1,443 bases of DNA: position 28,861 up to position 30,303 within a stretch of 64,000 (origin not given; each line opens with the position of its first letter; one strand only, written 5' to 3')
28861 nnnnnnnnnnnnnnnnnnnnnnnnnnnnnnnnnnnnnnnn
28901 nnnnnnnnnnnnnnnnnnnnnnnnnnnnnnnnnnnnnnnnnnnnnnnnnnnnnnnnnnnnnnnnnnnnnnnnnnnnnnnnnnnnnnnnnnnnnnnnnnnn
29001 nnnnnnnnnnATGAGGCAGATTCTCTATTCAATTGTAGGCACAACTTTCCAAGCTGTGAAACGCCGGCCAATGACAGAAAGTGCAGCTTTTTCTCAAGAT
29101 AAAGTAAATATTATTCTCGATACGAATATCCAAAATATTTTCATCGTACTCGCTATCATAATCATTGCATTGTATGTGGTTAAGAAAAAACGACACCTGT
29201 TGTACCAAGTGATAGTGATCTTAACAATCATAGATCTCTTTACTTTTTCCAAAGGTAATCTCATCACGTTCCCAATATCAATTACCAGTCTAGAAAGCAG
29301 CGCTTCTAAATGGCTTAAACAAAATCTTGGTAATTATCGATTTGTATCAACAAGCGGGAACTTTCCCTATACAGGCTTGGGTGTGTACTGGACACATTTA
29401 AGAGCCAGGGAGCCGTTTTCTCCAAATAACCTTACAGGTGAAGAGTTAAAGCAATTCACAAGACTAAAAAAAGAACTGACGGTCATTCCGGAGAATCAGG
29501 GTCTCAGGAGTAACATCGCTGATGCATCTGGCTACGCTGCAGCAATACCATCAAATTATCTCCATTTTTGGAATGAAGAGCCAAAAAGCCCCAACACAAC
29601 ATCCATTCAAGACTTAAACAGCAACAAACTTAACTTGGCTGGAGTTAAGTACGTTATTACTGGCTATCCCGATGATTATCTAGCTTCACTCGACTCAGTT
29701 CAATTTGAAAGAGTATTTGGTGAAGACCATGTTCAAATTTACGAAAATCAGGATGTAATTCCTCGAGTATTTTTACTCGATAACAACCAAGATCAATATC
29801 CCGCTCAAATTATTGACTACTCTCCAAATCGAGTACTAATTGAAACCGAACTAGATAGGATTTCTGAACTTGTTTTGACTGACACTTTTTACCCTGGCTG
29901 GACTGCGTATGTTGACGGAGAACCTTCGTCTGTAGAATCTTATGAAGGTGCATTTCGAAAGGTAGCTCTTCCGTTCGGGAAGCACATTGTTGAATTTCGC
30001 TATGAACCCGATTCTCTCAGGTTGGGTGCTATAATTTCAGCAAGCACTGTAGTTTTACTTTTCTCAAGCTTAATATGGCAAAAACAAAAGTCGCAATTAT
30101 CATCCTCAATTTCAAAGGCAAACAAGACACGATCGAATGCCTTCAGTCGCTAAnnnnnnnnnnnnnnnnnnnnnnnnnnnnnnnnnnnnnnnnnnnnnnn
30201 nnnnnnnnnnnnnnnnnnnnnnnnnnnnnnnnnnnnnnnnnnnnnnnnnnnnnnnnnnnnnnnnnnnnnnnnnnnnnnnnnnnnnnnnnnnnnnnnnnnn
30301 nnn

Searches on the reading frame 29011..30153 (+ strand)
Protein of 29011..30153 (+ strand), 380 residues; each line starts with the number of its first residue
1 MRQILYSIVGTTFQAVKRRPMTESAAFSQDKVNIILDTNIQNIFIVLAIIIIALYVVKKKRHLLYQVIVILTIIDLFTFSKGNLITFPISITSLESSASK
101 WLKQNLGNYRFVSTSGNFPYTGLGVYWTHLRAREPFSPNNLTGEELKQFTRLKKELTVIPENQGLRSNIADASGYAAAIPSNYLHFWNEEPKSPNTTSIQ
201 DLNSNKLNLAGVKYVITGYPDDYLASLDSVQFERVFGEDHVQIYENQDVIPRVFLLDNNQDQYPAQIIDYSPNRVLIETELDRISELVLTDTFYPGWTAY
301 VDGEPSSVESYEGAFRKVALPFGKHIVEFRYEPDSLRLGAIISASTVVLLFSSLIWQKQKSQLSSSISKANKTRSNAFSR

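Call 3: search_protein_families(library=pfam, proteins=[window:29011-30153:+], max_evalue=0.01)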
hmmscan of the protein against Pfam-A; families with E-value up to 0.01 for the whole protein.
window:29011-30153:+ (380 aa): 1 family
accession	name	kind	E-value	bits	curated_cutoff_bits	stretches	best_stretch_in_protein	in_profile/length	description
PF09586.16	YfhO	-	1.1e-14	54.2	28.5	2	263-343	754-835/835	Bacterial membrane protein YfhO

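Call 86: search_protein_representatives(protein=window:29011-30150:+)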
Query: 380 residues. Proteins with E-value up to 0.001 (for the whole library): 27814; up to 1e-10: 4604; up to 1e-30: 22. The best 150 are listed.
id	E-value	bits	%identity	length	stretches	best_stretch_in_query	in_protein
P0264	2.1e-104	366.0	46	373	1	3-370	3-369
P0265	8.8e-64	232.4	36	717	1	13-361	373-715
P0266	2.9e-58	214.2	37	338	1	26-351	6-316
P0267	6.3e-57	209.8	36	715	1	5-356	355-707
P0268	5.4e-53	196.9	39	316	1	44-354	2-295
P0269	2.6e-49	184.8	32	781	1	4-355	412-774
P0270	3.2e-49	184.5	32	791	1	4-360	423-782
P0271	6.7e-49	183.4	34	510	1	25-361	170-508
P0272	1.7e-48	182.1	31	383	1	4-350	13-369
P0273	3.6e-48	181.0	31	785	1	11-352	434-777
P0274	1.7e-47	178.8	33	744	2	26-357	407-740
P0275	4.9e-45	170.7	35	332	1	25-361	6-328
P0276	1.9e-44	168.8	29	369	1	14-346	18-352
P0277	1.8e-43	165.6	32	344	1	27-361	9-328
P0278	2.1e-42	162.0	31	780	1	25-345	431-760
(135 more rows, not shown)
